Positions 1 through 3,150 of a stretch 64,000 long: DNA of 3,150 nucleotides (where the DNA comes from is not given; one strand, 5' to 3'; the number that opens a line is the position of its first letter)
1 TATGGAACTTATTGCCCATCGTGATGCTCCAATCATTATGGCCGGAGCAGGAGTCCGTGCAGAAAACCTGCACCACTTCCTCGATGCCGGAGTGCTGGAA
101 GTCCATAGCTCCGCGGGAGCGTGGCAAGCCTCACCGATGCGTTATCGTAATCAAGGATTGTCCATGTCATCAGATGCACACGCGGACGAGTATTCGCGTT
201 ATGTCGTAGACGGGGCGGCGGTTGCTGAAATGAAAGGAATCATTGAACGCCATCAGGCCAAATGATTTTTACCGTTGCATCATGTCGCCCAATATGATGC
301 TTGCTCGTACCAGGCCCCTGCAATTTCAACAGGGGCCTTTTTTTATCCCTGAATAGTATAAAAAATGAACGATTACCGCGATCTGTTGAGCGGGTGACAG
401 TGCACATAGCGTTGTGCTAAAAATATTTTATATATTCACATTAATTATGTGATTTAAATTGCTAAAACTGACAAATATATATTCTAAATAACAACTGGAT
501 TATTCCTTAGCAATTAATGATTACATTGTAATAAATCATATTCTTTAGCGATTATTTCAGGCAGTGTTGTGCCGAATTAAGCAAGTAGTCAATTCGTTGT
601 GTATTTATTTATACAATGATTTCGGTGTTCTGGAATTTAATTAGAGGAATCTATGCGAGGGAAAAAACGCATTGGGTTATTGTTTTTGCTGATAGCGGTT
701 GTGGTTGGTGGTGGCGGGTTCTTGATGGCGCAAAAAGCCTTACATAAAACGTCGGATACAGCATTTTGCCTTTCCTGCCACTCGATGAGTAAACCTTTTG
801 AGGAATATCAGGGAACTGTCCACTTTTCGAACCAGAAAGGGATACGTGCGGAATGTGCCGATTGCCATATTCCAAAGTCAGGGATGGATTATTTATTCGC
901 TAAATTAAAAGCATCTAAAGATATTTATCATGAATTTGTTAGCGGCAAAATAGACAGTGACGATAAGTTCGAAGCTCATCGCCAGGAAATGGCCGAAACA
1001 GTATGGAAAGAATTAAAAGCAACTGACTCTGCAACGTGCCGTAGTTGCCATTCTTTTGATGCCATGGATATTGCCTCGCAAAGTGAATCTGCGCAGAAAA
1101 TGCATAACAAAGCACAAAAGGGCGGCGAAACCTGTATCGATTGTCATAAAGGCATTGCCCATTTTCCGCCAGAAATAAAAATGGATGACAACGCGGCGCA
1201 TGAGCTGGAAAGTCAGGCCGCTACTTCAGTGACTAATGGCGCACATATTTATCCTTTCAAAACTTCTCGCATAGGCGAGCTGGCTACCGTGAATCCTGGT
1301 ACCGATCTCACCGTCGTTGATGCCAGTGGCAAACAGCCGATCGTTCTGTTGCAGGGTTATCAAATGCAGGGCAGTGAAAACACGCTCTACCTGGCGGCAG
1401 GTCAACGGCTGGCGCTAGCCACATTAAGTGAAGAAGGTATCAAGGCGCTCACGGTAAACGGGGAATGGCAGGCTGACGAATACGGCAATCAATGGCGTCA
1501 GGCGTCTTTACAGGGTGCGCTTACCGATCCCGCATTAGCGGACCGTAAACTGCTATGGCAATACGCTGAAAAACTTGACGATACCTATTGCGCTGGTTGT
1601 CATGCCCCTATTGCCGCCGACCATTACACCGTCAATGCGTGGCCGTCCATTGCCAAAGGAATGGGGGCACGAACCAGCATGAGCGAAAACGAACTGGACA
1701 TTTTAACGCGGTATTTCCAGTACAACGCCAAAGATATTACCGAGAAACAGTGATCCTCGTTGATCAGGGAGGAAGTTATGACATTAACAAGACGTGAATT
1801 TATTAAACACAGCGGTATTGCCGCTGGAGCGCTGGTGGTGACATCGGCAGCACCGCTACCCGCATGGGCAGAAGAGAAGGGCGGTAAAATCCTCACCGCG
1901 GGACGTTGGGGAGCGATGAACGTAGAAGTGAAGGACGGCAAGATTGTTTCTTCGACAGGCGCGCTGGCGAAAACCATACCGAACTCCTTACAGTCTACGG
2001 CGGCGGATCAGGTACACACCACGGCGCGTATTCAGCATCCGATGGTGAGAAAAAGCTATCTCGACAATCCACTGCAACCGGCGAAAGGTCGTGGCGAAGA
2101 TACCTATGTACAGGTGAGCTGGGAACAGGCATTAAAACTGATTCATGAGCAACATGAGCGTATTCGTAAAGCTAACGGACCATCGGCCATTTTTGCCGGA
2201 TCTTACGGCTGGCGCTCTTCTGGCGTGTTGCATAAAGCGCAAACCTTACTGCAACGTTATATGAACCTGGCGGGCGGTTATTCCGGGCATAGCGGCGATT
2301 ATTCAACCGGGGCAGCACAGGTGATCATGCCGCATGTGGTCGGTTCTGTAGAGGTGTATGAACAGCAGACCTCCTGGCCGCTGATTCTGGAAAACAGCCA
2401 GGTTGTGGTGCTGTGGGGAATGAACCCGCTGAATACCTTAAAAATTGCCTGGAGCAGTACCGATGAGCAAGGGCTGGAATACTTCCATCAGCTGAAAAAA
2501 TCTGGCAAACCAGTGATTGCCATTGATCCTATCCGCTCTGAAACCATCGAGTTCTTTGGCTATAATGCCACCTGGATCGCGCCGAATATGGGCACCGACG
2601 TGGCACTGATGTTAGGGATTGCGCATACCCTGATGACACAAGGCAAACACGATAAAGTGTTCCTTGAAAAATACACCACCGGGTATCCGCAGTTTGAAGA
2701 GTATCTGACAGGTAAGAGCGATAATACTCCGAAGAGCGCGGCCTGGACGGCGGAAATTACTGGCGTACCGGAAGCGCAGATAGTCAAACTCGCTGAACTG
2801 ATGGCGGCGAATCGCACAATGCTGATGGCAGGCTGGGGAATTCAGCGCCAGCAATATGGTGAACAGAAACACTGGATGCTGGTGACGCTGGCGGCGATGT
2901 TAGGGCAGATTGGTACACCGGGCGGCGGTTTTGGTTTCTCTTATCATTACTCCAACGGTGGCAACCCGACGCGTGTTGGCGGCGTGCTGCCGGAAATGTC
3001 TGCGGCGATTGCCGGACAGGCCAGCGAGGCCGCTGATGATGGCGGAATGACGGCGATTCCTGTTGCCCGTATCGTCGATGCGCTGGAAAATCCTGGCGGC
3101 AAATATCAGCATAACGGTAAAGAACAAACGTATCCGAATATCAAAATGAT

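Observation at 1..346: Sigma-E promoter inside the cutC coding sequence (MicL sRNA nested in a protein gene)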

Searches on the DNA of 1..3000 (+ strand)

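Call 2: search_rna_families(source=window, start=1, end=3000, threshold=evalue, max_evalue=1, show_alignments=3)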
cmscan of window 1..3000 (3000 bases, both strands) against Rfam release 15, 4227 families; matches with E-value up to 1: 1.
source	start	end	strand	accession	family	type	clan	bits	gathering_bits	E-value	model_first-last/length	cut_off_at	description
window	37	344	+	RF02654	MicL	Gene; sRNA;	-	373.7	56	3.7e-114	1-308/308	no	MicL sRNA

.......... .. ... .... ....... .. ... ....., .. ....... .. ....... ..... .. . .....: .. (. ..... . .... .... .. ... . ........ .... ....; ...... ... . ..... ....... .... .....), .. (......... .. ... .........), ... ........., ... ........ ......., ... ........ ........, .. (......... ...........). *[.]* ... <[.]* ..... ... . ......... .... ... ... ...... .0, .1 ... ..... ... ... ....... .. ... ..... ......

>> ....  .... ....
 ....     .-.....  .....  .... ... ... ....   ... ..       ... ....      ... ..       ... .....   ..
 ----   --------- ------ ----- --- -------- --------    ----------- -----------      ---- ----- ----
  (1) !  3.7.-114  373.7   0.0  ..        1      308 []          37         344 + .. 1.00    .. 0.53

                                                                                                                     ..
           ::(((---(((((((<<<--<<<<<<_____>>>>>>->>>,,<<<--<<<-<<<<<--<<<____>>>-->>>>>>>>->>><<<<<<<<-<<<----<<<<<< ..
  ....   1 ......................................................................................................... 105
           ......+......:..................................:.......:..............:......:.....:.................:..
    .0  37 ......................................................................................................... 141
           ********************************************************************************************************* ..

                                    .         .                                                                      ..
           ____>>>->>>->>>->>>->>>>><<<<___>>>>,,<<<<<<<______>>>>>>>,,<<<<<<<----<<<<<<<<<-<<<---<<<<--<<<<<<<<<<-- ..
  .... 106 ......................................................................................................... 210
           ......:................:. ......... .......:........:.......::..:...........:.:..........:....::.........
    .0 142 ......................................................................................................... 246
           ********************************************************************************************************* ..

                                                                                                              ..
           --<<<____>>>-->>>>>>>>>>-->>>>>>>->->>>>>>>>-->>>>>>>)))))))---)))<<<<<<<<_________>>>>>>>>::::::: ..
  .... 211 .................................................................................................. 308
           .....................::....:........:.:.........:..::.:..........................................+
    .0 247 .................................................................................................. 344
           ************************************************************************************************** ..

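Call 4: search_dna_similar(query=window:1-650:+, collection=ecoli_genomes, mode=near, max_rows=12)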
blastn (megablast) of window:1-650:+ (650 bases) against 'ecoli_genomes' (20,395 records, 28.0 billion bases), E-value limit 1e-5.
Records with a match: 5424; places in all: 5432; records where one place covers at least 80% of the query: 5414.
Genomes with a match: 5424 of 5426; with a place that covers at least 80% of the query: 5414. Places per genome that has any: lowest 1, median 1, highest 2. On chromosomes: 5430 places; on plasmids: 2.
Best place of each record, by identity: >=99% 357; 95-99% 5066; 80-90% 1.
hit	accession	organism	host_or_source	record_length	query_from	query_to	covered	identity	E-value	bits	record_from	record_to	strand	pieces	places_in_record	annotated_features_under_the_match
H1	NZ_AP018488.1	Escherichia coli O157:H7 strain PV15-279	Homo sapiens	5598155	1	650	100%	100.0%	0e+0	1201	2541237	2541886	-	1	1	cutC: copper homeostasis protein CutC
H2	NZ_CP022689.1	Escherichia coli strain CDC#03-98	missing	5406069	1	650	100%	100.0%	0e+0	1201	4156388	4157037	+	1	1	cutC: copper homeostasis protein CutC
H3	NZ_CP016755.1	Escherichia coli strain FORC_044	Homo sapiens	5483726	1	650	100%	100.0%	0e+0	1201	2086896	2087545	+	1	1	cutC: copper homeostasis protein CutC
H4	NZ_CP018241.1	Escherichia coli strain 319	missing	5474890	1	650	100%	100.0%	0e+0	1201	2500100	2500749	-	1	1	cutC: copper homeostasis protein CutC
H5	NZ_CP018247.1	Escherichia coli strain 7784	Cattle faeces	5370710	1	650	100%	100.0%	0e+0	1201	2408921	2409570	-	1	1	cutC: copper homeostasis protein CutC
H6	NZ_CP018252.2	Escherichia coli strain 9000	Cattle faeces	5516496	1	650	100%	100.0%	0e+0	1201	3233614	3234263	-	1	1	cutC: copper homeostasis protein CutC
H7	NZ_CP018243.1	Escherichia coli strain 350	missing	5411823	1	650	100%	100.0%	0e+0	1201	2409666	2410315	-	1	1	cutC: copper homeostasis protein CutC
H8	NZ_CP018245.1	Escherichia coli strain 472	missing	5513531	1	650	100%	100.0%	0e+0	1201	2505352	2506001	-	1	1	cutC: copper homeostasis protein CutC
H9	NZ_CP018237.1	Escherichia coli strain 155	missing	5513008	1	650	100%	100.0%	0e+0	1201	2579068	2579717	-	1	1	cutC: copper homeostasis protein CutC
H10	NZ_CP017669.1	Escherichia coli O157:H7 strain PA20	stool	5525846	1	650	100%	100.0%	0e+0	1201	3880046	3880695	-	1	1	cutC: copper homeostasis protein CutC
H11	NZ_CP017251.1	Escherichia coli strain NADC 5570/86-24/6564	not applicable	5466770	1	650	100%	100.0%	0e+0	1201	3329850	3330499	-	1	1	cutC: copper homeostasis protein CutC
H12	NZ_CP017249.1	Escherichia coli strain NADC 5570/86-24/6565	not applicable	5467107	1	650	100%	100.0%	0e+0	1201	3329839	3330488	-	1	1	cutC: copper homeostasis protein CutC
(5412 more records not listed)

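Call 8: get_annotated_region(hit=H1, flank=3000)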
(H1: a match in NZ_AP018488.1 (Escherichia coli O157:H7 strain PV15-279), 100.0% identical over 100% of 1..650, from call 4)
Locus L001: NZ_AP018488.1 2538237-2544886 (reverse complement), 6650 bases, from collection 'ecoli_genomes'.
description: Escherichia coli O157:H7 strain PV15-279 chromosome, complete genome
organism: Escherichia coli O157:H7 strain PV15-279 (NCBI taxid 83334)
replicon: chromosome; assembly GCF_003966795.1
host: Homo sapiens; source: -; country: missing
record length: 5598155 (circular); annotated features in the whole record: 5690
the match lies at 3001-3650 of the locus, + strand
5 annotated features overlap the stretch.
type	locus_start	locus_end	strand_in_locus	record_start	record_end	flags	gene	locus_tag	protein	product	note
CDS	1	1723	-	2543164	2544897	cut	argS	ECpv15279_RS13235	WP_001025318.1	arginine--tRNA ligase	-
CDS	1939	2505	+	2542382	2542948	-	yecM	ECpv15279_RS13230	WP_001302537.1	VOC family protein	-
CDS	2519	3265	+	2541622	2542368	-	cutC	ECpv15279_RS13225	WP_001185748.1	copper homeostasis protein CutC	-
CDS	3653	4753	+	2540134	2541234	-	torY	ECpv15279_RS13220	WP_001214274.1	NapC/NirT family cytochrome c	-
CDS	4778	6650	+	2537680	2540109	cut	torZ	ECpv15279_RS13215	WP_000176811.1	trimethylamine N-oxide reductase TorZ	-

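Call 31: search_dna_similar(query=window:1-346:+, collection=ecoli_genomes, mode=near, rows=spread, max_rows=12)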
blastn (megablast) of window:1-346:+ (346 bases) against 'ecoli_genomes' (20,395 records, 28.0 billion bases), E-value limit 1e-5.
Records with a match: 5424; places in all: 5426; records where one place covers at least 80% of the query: 5424.
Genomes with a match: 5424 of 5426; with a place that covers at least 80% of the query: 5424. Places per genome that has any: lowest 1, median 1, highest 2. On chromosomes: 5424 places; on plasmids: 2.
Best place of each record, by identity: >=99% 5305; 95-99% 119.
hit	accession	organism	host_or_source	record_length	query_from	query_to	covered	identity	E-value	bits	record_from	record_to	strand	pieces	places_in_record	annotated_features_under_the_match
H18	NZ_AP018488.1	Escherichia coli O157:H7 strain PV15-279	Homo sapiens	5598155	1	346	100%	100.0%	2e-180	640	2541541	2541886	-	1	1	cutC: copper homeostasis protein CutC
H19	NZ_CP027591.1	Escherichia coli strain 2014C-3011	Homo sapiens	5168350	1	346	100%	99.7%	9e-179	634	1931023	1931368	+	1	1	cutC: copper homeostasis protein CutC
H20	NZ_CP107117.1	Escherichia coli strain S13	human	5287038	1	346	100%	99.7%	9e-179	634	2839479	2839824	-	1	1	cutC: copper homeostasis protein CutC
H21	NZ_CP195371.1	Escherichia coli strain 23AR1217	Homo sapiens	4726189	1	346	100%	99.7%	9e-179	634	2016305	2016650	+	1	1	cutC: copper homeostasis protein CutC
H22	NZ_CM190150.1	Escherichia coli strain 21319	Homo sapiens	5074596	1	346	100%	99.7%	9e-179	634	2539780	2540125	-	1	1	cutC: copper homeostasis protein CutC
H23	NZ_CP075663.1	Escherichia coli strain STEC2017-197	Homo sapiens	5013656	1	346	100%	99.4%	4e-177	628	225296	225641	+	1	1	cutC: copper homeostasis protein CutC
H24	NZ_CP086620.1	Escherichia coli strain RIVM_C039205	Homo sapiens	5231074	1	346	100%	99.4%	4e-177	628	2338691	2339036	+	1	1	cutC: copper homeostasis protein CutC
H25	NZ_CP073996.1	Escherichia coli strain PM7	Pig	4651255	1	346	100%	99.4%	4e-177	628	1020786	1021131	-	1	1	cutC: copper homeostasis protein CutC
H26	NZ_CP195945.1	Escherichia coli strain C6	Water sample from the Juan Diaz River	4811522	1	346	100%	99.4%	4e-177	628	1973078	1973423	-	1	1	cutC: copper homeostasis protein CutC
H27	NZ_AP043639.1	Escherichia coli strain AST46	Homo sapiens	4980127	1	346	100%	99.4%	4e-177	628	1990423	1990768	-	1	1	cutC: copper homeostasis protein CutC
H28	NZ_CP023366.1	Escherichia coli strain 1428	canine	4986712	1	346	100%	99.1%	2e-175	623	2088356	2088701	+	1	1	cutC: copper homeostasis protein CutC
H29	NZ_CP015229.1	Escherichia coli strain 06-00048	alfalfa sprout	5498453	1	346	100%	98.0%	9e-169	601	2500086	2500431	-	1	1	cutC: copper homeostasis protein CutC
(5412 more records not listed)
